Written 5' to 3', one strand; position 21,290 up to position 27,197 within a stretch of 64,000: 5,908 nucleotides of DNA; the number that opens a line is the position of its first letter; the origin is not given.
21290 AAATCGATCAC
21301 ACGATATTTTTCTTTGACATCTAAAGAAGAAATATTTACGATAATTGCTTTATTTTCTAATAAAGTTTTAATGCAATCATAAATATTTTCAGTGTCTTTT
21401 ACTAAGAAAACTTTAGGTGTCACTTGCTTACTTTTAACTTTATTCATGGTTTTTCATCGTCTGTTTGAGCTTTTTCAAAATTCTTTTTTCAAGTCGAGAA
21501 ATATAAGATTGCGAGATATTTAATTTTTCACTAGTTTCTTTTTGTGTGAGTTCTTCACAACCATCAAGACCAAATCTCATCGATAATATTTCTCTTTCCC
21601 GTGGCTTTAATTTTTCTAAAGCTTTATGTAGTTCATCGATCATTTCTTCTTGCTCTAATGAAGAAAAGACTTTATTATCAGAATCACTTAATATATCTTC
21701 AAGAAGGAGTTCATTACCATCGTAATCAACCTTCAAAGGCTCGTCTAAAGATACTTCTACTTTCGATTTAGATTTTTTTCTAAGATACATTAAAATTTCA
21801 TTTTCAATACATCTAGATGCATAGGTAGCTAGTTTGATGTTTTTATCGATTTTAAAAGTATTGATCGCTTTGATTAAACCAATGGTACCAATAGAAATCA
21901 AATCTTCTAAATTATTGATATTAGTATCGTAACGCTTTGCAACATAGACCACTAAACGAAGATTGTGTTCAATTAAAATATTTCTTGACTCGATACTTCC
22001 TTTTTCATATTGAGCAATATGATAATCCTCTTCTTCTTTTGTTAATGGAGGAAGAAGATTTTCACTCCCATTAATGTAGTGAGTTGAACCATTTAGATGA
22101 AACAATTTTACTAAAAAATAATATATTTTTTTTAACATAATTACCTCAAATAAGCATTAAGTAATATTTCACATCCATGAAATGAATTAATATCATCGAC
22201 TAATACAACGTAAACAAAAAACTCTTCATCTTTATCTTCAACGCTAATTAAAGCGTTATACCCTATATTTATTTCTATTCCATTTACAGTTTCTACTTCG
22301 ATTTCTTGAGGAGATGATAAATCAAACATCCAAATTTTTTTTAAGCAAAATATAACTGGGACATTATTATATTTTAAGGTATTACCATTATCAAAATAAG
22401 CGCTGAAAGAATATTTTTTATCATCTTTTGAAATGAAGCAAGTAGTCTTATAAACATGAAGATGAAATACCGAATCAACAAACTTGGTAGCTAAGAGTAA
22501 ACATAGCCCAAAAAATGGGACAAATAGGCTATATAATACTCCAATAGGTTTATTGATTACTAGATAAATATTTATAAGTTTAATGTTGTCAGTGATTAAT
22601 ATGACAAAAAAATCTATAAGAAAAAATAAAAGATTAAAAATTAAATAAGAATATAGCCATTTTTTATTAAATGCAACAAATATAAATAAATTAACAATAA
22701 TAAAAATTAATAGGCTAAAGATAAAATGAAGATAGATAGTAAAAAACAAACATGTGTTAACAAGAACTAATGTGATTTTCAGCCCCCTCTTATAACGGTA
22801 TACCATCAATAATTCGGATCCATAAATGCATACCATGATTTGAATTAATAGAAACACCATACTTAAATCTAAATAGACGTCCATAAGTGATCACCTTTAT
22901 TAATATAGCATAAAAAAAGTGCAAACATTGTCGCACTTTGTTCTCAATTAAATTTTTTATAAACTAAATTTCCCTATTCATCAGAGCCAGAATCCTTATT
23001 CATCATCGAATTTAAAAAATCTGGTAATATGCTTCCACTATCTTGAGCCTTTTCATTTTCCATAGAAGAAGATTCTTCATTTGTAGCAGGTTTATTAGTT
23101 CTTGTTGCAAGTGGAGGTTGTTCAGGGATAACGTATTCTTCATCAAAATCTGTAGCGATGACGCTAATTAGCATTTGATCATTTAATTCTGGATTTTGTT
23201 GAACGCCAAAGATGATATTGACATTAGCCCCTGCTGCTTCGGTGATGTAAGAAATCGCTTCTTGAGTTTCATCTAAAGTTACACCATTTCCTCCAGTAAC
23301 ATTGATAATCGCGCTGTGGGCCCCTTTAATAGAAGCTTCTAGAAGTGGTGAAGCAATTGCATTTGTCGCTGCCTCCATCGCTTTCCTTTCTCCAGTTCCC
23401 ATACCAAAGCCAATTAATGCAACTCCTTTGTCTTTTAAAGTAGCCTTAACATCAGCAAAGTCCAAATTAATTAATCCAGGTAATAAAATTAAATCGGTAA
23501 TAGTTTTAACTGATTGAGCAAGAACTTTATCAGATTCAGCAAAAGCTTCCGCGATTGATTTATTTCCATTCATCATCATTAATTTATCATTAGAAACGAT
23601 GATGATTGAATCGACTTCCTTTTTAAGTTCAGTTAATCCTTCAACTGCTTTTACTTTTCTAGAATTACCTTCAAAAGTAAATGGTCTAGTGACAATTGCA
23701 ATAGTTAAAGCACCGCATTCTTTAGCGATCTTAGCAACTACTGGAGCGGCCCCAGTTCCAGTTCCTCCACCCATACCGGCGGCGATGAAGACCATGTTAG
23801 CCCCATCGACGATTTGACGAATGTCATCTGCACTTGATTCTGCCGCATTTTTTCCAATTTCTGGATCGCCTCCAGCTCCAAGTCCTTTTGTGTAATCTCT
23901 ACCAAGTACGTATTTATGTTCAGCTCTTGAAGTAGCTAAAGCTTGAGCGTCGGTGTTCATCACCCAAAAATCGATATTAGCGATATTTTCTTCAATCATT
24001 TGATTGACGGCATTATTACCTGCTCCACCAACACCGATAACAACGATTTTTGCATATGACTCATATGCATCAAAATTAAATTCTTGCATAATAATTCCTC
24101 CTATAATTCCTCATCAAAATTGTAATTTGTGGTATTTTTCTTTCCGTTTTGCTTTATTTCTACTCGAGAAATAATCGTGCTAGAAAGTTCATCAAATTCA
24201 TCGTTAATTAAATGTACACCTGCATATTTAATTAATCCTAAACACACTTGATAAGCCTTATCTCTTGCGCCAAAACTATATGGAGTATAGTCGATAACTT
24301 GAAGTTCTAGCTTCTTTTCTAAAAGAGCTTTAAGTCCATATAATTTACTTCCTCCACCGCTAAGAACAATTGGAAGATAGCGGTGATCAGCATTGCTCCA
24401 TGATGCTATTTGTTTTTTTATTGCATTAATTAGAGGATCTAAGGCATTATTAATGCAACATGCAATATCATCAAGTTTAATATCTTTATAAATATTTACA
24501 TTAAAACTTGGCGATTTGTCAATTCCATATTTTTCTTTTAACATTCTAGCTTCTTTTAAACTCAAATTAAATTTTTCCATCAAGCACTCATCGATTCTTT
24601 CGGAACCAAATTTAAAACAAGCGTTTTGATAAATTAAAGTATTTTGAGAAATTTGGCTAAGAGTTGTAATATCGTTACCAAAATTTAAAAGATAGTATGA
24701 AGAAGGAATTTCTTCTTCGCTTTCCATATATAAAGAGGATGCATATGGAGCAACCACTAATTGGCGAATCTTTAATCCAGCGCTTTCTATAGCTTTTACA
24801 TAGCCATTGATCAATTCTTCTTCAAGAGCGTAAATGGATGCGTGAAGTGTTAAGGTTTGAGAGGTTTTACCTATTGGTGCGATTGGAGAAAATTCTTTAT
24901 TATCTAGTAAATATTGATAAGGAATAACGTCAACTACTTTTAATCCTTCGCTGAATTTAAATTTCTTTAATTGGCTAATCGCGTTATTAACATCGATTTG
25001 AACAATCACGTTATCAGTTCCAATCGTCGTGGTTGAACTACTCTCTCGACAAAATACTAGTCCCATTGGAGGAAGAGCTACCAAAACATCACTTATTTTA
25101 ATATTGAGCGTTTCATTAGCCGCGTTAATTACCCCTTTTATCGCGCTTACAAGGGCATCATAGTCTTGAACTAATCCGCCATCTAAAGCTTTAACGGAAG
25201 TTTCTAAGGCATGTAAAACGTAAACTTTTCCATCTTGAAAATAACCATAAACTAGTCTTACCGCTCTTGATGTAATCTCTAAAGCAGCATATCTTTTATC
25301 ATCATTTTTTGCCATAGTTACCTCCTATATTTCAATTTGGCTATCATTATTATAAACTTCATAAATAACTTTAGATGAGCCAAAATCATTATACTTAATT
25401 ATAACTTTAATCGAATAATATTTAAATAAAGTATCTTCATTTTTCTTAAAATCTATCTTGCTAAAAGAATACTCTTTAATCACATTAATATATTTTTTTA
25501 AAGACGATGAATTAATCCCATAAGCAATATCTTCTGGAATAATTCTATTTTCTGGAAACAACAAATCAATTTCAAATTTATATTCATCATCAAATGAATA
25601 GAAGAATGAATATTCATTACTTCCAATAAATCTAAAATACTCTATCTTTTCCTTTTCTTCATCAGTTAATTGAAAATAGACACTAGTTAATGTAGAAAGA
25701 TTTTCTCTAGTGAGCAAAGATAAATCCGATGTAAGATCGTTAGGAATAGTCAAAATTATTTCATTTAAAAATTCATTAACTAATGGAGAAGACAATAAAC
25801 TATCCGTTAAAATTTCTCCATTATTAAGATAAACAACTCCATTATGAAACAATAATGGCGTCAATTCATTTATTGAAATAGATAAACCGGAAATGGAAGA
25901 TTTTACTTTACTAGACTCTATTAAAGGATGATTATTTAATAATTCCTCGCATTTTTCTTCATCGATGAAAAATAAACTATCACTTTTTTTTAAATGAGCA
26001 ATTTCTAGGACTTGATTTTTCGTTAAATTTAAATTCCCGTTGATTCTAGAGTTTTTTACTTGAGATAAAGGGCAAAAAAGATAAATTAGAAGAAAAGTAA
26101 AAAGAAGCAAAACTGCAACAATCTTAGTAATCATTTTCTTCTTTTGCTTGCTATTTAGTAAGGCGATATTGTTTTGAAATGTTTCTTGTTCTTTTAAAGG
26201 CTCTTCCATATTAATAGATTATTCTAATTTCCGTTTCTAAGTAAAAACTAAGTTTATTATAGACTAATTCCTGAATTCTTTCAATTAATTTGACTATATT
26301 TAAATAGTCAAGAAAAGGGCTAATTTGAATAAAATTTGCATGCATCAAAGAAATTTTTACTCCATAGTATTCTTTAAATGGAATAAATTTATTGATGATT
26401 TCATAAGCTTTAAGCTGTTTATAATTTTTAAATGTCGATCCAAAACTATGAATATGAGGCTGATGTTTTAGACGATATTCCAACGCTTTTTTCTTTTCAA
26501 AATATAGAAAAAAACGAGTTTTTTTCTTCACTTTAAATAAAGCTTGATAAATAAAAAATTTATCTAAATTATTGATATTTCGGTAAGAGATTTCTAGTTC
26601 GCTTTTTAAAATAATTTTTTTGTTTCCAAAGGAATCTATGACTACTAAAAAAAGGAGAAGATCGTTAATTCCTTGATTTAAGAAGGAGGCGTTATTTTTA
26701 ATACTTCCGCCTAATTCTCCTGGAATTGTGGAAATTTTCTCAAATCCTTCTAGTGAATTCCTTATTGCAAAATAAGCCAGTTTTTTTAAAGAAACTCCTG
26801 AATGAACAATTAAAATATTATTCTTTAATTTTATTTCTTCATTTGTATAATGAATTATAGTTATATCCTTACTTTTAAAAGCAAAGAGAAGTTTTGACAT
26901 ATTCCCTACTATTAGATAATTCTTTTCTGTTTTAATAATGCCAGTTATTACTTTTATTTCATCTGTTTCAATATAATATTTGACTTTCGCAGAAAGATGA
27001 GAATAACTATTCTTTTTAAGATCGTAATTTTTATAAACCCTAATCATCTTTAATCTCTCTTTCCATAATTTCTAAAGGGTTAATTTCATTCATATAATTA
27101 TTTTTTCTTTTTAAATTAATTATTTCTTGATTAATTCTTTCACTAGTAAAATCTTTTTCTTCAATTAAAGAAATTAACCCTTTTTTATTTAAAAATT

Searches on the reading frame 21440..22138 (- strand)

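Call 52: search_protein_families(library=pfam, proteins=[window:21440-22138:-], max_evalue=0.000001)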
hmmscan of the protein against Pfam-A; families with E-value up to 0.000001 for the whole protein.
window:21440-22138:- (232 aa): 2 families
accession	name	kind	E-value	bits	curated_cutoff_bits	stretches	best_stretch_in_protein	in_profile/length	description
PF04545.22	Sigma70_r4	-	3.3e-17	62.2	24.1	1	173-226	1-50/50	Sigma-70, region 4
PF04542.20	Sigma70_r2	-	3.8e-17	62.3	24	1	55-124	1-70/71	Sigma-70 region 2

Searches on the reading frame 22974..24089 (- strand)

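Call 52: search_protein_families(library=pfam, proteins=[window:22974-24089:-], max_evalue=0.000001)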
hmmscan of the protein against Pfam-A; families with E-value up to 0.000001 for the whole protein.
window:22974-24089:- (371 aa): 2 families
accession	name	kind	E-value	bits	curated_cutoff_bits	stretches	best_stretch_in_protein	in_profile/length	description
PF00091.31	Tubulin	-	1.3e-49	169.5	33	1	14-173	1-188/190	Tubulin/FtsZ family, GTPase domain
PF12327.13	FtsZ_C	-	1.4e-26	93.1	27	1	222-316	1-95/95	FtsZ family, C-terminal domain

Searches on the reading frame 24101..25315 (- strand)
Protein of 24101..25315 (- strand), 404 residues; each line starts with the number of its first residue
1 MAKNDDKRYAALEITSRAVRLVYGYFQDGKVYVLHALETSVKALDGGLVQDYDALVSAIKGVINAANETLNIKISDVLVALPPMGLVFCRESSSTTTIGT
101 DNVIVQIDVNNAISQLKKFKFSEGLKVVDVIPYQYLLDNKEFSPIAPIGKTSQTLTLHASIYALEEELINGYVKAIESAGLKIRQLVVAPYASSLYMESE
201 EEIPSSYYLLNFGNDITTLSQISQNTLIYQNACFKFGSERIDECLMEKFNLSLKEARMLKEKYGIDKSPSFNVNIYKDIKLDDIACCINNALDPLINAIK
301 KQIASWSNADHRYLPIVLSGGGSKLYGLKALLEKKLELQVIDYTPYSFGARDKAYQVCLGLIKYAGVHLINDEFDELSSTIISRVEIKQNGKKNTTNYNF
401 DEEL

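Call 52: search_protein_families(library=pfam, proteins=[window:24101-25315:-], max_evalue=0.000001)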
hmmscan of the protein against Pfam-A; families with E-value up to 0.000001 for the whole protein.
window:24101-25315:- (404 aa): 2 families
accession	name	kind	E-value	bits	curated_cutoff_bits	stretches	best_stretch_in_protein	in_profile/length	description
PF11104.14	PilM_2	-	8.7e-09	35.2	27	1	161-341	130-303/340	Type IV pilus assembly protein PilM;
PF02491.25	SHS2_FTSA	-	9.6e-07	29.5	25.4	0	90-161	7-77/79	SHS2 domain inserted in FTSA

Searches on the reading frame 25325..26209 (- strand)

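Call 52: search_protein_families(library=pfam, proteins=[window:25325-26209:-], max_evalue=0.000001)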
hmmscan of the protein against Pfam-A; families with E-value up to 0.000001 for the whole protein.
window:25325-26209:- (294 aa): 1 family
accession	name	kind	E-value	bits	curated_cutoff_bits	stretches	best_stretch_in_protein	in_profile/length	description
PF08478.15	POTRA_1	-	5.2e-07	30.3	23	0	52-115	4-68/69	POTRA domain, FtsQ-type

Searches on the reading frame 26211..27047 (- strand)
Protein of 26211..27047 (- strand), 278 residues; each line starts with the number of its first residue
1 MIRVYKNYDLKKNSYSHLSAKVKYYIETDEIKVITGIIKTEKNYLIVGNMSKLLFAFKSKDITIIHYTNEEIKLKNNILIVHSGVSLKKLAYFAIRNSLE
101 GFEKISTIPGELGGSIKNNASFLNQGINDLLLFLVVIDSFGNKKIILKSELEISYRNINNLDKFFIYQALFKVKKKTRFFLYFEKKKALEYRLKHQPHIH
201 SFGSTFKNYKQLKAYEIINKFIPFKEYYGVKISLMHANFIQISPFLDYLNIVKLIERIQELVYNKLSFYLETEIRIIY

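Call 52: search_protein_families(library=pfam, proteins=[window:26211-27047:-], max_evalue=0.000001)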
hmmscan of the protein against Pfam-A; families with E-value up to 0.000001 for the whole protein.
window:26211-27047:- (278 aa): 1 family
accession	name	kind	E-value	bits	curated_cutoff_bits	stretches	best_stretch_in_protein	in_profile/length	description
PF02873.21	MurB_C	-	2.9e-10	40.7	27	1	187-277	8-99/99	UDP-N-acetylenolpyruvoylglucosamine reductase, C-terminal domain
